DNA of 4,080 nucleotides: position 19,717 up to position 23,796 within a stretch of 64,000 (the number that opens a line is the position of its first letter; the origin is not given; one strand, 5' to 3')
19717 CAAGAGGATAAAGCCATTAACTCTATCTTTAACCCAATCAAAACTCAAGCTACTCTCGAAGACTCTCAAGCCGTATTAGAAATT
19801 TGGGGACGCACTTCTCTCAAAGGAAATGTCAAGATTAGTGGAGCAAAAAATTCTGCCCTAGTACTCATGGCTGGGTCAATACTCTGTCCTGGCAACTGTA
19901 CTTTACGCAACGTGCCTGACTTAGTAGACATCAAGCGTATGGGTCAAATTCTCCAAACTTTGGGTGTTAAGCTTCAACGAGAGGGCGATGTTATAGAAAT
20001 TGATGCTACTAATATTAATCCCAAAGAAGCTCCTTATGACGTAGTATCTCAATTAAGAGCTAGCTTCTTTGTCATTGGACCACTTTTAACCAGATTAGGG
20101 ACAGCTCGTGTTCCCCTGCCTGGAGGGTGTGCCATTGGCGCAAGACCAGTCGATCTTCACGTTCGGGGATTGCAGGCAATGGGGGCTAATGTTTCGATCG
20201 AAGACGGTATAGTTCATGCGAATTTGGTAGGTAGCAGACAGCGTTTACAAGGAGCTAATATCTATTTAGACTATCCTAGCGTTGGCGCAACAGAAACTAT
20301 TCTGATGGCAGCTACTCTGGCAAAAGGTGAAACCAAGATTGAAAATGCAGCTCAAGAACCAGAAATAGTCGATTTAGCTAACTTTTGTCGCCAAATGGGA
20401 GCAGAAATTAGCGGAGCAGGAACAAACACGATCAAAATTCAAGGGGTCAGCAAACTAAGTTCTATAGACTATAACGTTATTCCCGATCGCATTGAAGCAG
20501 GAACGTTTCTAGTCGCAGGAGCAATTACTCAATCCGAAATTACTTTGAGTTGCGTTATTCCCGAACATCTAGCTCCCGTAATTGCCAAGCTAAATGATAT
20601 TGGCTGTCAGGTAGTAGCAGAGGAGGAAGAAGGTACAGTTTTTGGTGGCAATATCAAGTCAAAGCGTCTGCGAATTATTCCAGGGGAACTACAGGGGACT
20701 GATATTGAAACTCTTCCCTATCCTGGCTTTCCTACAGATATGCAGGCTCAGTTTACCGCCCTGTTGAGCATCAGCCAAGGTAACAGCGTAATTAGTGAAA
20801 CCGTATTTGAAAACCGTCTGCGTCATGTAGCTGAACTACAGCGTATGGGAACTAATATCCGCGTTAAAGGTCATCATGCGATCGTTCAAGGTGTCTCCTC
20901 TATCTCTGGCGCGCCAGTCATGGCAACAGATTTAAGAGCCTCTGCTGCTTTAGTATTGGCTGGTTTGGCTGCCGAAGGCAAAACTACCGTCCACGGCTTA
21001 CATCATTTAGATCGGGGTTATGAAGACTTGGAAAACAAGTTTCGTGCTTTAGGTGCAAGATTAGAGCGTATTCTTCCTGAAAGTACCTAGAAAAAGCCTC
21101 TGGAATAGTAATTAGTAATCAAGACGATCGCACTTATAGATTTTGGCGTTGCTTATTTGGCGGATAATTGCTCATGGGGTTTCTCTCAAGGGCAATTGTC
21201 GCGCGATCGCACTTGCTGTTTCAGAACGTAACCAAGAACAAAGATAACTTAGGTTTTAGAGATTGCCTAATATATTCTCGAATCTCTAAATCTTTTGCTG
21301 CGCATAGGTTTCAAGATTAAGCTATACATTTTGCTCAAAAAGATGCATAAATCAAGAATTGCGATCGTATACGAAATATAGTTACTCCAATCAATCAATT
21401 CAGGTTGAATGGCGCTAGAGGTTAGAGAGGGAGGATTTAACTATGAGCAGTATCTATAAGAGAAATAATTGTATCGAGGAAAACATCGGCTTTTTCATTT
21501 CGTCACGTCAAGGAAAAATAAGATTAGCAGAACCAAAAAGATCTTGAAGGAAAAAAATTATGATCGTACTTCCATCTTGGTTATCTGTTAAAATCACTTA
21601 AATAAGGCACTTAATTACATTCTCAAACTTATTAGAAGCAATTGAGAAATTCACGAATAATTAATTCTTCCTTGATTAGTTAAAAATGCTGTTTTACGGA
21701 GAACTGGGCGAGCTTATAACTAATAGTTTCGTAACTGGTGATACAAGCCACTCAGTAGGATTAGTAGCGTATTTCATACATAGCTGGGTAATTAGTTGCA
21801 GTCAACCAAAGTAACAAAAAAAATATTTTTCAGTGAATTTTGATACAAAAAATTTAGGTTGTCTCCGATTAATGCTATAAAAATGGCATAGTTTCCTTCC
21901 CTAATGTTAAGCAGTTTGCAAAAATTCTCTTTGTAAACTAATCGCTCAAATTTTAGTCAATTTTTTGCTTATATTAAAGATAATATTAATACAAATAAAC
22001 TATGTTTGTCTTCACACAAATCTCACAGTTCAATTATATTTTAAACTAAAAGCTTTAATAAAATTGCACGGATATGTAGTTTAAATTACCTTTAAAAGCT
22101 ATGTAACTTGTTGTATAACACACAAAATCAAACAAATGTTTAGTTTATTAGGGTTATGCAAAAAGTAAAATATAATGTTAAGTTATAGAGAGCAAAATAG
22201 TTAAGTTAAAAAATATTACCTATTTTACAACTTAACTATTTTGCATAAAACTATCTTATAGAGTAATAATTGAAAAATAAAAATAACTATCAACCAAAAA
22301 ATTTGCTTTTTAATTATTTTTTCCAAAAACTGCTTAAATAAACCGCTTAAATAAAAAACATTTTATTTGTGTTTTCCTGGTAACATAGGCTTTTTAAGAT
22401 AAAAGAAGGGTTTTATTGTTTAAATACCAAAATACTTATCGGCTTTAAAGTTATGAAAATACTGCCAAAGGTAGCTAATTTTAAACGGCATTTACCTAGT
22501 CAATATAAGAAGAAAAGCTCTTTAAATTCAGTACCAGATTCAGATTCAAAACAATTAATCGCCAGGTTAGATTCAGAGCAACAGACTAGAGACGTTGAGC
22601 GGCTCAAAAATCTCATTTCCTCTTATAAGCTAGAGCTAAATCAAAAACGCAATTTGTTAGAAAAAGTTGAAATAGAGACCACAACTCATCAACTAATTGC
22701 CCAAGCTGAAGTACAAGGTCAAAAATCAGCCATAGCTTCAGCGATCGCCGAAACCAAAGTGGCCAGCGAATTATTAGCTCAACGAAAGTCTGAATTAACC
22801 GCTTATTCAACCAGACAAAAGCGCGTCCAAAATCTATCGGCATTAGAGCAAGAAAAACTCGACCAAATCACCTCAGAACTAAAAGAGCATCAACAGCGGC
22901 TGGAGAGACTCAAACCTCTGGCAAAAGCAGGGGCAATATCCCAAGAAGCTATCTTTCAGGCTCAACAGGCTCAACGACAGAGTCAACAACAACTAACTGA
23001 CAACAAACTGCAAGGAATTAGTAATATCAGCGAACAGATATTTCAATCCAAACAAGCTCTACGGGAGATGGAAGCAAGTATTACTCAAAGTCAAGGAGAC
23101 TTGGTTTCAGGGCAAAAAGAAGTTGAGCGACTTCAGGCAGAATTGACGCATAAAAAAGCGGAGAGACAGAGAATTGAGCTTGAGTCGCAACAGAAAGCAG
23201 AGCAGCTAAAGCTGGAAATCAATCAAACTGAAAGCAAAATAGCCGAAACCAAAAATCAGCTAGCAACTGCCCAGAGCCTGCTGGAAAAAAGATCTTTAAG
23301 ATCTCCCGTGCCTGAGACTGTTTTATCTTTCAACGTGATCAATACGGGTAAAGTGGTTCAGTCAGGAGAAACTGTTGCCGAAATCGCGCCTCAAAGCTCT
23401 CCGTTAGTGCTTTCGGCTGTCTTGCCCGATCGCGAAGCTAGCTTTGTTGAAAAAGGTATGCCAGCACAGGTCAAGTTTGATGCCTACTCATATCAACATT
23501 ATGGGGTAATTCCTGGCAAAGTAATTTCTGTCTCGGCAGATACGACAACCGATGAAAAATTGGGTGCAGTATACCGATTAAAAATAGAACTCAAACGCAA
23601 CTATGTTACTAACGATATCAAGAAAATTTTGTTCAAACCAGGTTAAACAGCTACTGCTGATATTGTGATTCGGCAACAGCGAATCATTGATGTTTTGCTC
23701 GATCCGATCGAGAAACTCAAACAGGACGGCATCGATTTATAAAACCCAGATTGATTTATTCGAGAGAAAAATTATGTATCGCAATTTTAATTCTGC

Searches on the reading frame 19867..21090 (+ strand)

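Call 53: search_protein_families(library=pfam, proteins=[window:19867-21090:+], max_evalue=0.001)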
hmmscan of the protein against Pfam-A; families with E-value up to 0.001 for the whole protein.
window:19867-21090:+ (407 aa): 1 family
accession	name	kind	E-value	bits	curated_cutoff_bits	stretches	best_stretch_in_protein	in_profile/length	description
PF00275.25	EPSP_synthase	-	4.3e-100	335.8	22.8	1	6-391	29-416/417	EPSP synthase (3-phosphoshikimate 1-carboxyvinyltransferase)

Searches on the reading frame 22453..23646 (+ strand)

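Call 53: search_protein_families(library=pfam, proteins=[window:22453-23646:+], max_evalue=0.001)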
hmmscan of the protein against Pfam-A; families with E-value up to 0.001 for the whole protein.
window:22453-23646:+ (397 aa): 1 family
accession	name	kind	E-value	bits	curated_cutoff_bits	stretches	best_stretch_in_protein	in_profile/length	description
PF13437.12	HlyD_3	-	1.6e-15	58.1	22.2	1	282-393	2-102/106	HlyD family secretion protein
